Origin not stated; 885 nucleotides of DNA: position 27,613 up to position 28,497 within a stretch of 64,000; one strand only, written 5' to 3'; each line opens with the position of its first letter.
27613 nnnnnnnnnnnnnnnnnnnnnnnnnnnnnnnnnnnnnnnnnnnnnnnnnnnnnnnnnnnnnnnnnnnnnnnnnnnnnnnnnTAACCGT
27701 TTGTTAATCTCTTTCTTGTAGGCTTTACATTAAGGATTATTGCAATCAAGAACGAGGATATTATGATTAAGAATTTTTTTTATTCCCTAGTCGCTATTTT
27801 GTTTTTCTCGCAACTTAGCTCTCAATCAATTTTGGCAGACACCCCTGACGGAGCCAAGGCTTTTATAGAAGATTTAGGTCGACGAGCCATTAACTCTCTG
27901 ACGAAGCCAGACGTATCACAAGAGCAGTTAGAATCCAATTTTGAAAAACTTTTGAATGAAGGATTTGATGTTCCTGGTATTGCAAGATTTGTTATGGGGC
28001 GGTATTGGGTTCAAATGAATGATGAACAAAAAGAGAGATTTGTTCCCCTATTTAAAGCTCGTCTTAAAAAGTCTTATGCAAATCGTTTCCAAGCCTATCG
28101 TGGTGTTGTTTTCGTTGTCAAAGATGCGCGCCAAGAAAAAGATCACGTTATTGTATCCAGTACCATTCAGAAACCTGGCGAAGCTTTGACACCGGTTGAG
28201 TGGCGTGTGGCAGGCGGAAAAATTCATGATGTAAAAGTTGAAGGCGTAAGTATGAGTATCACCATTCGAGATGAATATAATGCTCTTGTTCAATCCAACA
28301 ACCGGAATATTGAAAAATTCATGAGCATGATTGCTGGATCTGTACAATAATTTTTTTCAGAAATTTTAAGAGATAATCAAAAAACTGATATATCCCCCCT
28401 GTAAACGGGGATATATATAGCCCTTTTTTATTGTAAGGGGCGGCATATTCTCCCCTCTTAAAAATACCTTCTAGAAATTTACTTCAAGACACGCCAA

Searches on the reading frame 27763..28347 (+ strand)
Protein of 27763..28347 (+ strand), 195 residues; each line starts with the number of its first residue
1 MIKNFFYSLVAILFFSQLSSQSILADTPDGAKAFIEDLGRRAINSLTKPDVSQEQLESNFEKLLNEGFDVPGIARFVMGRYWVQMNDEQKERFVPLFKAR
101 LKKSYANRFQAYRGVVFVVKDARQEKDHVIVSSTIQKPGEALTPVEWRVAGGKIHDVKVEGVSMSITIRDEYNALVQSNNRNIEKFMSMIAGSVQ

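Call 57: search_protein_families(library=pfam, proteins=[window:27763-28347:+], max_evalue=0.001)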
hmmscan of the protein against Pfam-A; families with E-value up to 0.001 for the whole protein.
window:27763-28347:+ (195 aa): 1 family
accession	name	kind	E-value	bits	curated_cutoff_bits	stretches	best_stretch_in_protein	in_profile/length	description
PF05494.18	MlaC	-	4.7e-32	111.5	26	1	41-189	6-163/166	MlaC protein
